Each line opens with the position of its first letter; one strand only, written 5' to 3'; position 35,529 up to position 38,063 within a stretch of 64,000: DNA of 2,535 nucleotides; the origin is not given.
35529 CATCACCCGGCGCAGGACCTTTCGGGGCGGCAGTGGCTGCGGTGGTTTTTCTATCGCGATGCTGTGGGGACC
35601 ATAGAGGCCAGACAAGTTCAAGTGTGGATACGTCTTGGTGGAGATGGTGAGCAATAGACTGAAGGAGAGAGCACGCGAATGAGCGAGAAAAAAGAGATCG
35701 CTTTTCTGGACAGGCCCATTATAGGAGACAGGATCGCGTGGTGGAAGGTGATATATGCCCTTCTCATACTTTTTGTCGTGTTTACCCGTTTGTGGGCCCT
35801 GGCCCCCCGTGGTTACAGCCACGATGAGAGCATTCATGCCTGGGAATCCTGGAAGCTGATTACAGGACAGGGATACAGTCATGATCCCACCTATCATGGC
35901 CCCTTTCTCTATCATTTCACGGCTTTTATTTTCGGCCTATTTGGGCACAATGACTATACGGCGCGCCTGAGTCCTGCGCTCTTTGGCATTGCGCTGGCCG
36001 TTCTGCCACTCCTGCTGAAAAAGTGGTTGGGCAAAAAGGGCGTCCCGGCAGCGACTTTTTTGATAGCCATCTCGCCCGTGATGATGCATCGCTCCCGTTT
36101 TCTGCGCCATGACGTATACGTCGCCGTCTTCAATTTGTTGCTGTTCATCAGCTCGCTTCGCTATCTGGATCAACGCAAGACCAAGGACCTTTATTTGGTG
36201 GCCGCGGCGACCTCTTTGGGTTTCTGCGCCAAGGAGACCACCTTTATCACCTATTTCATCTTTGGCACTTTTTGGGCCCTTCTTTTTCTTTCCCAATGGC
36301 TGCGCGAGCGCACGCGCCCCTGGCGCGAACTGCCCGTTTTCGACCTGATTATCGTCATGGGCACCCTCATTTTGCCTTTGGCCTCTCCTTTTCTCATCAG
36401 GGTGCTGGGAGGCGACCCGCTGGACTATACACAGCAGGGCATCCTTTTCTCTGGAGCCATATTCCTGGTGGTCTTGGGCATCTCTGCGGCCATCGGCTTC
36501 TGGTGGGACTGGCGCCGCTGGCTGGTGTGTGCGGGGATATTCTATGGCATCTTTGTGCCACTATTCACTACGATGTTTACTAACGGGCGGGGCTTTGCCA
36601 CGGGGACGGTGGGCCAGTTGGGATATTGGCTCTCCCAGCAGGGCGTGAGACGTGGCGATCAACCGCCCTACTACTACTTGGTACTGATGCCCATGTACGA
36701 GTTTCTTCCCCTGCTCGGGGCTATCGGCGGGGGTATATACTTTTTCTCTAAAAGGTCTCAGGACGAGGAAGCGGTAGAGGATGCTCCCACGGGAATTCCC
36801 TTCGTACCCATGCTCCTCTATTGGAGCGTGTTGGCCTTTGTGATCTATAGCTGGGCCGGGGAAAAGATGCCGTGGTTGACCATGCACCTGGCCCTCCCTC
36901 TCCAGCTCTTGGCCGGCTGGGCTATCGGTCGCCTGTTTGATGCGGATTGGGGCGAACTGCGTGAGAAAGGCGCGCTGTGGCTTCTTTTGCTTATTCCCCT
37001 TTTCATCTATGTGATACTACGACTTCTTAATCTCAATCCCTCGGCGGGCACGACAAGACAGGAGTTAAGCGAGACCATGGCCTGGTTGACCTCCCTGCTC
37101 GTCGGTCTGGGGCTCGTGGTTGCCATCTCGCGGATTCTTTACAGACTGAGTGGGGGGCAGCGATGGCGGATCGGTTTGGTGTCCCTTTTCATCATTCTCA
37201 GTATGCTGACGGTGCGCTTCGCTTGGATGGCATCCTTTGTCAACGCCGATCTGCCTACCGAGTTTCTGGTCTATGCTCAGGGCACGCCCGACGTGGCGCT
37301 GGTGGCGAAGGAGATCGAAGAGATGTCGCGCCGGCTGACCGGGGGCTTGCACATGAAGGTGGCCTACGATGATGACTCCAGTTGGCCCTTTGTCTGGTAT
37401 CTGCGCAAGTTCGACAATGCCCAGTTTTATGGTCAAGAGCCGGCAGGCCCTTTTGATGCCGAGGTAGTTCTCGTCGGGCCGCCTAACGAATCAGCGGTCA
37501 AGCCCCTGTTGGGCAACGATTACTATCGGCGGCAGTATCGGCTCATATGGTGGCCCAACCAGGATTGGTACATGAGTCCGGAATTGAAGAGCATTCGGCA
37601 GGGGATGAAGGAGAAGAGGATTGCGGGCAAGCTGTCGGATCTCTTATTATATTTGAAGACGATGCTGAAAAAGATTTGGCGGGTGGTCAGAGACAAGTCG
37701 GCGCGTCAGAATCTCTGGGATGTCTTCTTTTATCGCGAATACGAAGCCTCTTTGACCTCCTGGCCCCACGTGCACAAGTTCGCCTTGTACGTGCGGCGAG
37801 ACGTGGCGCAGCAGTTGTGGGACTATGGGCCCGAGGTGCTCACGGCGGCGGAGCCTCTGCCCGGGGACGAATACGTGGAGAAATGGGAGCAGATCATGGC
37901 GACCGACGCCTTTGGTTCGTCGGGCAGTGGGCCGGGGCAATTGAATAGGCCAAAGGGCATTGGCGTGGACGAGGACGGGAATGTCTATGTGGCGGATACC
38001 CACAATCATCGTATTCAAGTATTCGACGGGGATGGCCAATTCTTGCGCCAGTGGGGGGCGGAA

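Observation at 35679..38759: GT-C-like polytopic membrane domain fused to a six-bladed NHL beta-propeller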

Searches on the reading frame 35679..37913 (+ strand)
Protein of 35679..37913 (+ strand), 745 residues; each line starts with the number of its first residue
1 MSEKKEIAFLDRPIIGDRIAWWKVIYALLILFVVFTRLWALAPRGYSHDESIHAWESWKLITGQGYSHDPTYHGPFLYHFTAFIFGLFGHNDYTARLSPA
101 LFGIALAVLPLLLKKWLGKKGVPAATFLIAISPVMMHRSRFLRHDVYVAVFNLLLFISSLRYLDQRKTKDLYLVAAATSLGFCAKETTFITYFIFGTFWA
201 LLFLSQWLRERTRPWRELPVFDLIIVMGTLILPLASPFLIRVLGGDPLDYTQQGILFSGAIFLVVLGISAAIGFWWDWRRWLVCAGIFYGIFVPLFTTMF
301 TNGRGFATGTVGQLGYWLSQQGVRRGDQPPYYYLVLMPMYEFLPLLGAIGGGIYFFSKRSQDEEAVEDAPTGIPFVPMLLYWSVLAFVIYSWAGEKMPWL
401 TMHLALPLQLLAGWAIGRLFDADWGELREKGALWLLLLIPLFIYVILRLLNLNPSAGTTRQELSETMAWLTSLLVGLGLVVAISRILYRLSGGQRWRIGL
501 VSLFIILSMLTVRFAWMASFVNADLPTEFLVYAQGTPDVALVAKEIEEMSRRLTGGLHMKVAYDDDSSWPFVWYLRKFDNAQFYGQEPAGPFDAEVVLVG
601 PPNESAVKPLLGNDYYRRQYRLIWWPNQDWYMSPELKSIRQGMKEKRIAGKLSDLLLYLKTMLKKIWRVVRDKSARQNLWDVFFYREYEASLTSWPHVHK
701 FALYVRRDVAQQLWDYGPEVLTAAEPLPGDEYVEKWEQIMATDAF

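Call 22: search_solved_structures(query=window:35679-37913:+, max_evalue=10, show_alignments=2)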
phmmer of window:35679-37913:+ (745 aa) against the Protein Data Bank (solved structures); distinct sequences matched with E-value up to 10: 0.

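Call 40: search_protein_representatives(protein=window:35679-37913:+)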
Query: 745 residues. Proteins with E-value up to 0.001 (for the whole library): 4874; up to 1e-10: 2752; up to 1e-30: 939. The best 150 are listed.
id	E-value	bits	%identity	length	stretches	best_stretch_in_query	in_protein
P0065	1.4e-249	847.2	57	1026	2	8-633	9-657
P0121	3.7e-220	749.9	55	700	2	8-633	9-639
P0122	5.4e-194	663.3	55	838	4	6-355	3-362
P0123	2.7e-165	568.5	45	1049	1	19-741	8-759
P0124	6.0e-164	564.0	45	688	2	1-631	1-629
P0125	4.8e-161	554.4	44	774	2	17-640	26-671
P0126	5.1e-159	547.7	58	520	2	10-422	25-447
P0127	4.8e-152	524.6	42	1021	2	10-634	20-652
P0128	4.0e-151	521.6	44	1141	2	238-727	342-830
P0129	5.1e-148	511.3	41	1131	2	216-720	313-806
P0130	2.1e-147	509.3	44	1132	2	214-735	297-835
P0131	5.8e-147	507.8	44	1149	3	376-722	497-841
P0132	8.0e-145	500.7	44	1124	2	195-735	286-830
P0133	1.4e-143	496.7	43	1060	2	220-723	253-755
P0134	1.6e-142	493.2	45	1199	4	374-632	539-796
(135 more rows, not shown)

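Call 49: predict_structure(alignment_id=A2)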
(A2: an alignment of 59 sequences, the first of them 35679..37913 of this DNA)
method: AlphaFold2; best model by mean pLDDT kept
length: 745 residues; sequences in the alignment: 59
mean_pLDDT: 85.2   pTM: 0.87
mean pLDDT of the five models: 85.2, 85.0, 82.8, 82.3, 82.3
residues with pLDDT >= 90: 398; 70-90: 240; 50-70: 74; < 50: 33
segments of 3 or more residues with pLDDT < 50: 1-6, 298-302, 364-371, 724-732
pLDDT, mean of each block of 10 residues (from residue 1): 47 61 94 96 85 91 76 81 96 95 98 95 98 95 93 98 96 98 90 97 93 91 97 92 88 88 96 97 97 71 59 75 57 85 96 87 46 88 94 76 96 97 93 95 93 87 92 96 96 94 95 93 78 72 92 93 84 92 82 87 87 87 75 71 75 79 82 86 82 79 89 63 47 52 64
secondary structure, 60 per line:
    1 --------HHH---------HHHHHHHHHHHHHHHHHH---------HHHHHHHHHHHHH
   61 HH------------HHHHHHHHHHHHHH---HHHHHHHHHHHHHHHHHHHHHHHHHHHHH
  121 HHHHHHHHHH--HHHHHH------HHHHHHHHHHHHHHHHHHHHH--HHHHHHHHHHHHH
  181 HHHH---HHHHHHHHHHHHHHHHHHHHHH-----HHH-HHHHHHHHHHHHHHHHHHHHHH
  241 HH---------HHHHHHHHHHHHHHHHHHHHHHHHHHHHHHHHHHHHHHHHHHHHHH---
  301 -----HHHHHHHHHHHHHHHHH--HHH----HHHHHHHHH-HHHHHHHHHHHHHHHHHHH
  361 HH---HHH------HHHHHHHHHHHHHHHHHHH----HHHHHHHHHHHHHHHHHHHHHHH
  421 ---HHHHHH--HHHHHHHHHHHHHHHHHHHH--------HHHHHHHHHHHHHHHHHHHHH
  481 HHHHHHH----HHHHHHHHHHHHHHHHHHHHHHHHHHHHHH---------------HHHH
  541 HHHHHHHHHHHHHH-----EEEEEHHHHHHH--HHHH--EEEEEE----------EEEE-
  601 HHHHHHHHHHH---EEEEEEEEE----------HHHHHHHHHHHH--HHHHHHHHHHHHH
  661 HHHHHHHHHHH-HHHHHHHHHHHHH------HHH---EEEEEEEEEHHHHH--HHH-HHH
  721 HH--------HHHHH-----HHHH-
elements in order (helices of 4 or more, strands of 3 or more residues): H21-38 H48-62 H75-88 H92-130 H133-138 H145-165 H168-184 H188-209 H219-242 H252-297 H306-322 H332-340 H342-362 H375-393 H398-420 H424-429 H432-451 H460-487 H492-521 H537-554 E560-564 H565-571 H574-577 E580-585 E596-599 H601-611 E615-623 H634-645 H648-671 H673-685 E698-706 H707-711 H718-722 H731-735 H741-744

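Call 71: search_solved_structures(query=A3, max_evalue=10, show_alignments=3)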
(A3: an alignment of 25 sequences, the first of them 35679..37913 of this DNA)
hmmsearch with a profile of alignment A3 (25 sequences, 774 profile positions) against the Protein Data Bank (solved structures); distinct sequences matched with E-value up to 10: 1.
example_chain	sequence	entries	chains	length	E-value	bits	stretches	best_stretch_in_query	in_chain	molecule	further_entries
9qqs_A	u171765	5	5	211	0.22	13.1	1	243-339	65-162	Modulator of smoothened protein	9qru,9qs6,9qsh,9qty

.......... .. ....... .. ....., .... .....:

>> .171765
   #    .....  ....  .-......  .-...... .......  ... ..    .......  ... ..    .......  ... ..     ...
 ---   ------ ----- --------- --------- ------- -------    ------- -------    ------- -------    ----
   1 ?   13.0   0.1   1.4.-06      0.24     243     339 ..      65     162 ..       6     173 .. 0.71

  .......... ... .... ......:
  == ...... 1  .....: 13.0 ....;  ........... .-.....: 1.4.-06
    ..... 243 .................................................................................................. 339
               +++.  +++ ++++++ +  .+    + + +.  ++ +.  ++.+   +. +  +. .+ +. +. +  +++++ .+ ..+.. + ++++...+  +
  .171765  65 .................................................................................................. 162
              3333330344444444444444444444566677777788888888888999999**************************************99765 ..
